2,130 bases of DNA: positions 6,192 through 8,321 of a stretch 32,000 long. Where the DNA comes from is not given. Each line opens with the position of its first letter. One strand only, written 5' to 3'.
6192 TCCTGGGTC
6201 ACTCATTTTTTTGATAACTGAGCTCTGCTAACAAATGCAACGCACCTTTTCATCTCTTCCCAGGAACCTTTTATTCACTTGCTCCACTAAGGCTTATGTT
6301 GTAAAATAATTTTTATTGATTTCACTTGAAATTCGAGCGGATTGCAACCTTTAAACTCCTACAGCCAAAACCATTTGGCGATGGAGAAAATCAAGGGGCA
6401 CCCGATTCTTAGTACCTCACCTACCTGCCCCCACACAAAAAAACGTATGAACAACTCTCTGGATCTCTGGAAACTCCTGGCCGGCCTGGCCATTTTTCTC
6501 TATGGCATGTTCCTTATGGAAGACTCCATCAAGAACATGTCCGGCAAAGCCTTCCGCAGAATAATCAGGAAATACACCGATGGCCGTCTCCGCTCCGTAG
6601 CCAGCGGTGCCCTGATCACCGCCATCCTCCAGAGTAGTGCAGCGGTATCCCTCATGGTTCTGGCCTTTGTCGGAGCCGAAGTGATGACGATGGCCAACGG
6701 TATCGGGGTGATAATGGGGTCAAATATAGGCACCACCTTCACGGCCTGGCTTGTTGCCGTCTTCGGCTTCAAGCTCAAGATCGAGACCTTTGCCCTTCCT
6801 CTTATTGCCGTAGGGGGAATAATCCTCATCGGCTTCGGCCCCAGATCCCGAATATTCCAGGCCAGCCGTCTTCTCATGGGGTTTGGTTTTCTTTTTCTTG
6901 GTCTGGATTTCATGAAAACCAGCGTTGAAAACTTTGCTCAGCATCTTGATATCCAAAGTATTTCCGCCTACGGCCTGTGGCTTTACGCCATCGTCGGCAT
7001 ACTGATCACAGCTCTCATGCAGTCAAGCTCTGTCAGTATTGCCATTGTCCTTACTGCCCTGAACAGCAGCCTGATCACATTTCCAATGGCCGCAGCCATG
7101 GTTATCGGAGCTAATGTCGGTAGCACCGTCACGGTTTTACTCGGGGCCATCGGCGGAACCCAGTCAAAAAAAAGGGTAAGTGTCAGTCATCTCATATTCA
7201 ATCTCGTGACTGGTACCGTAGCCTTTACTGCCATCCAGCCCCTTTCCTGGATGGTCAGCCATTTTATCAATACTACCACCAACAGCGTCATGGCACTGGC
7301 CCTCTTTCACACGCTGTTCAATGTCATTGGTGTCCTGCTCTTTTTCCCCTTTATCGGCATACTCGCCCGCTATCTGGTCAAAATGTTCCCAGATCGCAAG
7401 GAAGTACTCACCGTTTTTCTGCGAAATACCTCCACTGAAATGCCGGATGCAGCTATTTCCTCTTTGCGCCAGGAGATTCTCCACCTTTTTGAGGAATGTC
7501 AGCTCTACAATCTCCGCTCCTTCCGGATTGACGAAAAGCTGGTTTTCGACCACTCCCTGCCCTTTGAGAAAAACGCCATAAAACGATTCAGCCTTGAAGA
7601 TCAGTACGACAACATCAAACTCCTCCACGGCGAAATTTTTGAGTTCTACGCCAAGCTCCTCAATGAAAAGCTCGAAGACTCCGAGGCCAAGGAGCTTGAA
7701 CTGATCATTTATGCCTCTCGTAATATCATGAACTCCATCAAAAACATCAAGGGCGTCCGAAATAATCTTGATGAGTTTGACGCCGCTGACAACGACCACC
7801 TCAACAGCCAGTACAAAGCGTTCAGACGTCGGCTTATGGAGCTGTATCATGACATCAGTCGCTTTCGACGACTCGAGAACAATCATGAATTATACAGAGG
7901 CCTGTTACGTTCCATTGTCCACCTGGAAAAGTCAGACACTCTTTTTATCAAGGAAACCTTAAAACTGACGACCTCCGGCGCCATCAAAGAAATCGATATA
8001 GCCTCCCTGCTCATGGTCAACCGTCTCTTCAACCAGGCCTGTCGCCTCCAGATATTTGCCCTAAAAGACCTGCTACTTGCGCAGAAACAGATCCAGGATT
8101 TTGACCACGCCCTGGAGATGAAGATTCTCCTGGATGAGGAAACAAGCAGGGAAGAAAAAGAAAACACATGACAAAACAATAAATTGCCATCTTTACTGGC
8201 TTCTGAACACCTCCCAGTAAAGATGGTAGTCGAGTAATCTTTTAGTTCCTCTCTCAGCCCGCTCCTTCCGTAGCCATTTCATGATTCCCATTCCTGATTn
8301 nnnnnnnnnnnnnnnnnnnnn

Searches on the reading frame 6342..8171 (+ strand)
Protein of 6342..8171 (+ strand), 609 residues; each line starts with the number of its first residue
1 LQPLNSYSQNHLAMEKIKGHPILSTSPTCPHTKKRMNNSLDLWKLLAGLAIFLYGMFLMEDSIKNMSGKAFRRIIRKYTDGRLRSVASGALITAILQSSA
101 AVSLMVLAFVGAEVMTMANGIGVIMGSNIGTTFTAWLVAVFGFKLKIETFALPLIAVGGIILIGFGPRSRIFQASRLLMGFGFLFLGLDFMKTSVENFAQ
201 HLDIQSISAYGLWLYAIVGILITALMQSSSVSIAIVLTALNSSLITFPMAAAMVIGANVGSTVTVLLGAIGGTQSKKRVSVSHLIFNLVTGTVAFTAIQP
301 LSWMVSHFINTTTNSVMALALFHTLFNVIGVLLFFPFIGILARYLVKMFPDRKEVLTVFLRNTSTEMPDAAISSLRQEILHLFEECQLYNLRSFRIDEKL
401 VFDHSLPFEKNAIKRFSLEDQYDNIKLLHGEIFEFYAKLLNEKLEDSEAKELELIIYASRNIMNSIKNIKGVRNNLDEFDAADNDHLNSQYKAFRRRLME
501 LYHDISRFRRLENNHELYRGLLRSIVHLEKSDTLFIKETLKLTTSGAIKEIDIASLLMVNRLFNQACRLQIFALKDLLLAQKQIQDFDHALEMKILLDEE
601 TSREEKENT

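Call 34: search_protein_families(library=pfam, proteins=[window:6342-8171:+], max_evalue=0.001)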
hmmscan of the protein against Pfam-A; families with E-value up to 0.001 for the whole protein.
window:6342-8171:+ (609 aa): 1 family
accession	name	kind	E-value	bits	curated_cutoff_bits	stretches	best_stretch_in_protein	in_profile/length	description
PF02690.20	Na_Pi_cotrans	-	5.3e-49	166.2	29.1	2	51-192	1-136/137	Na+/Pi-cotransporter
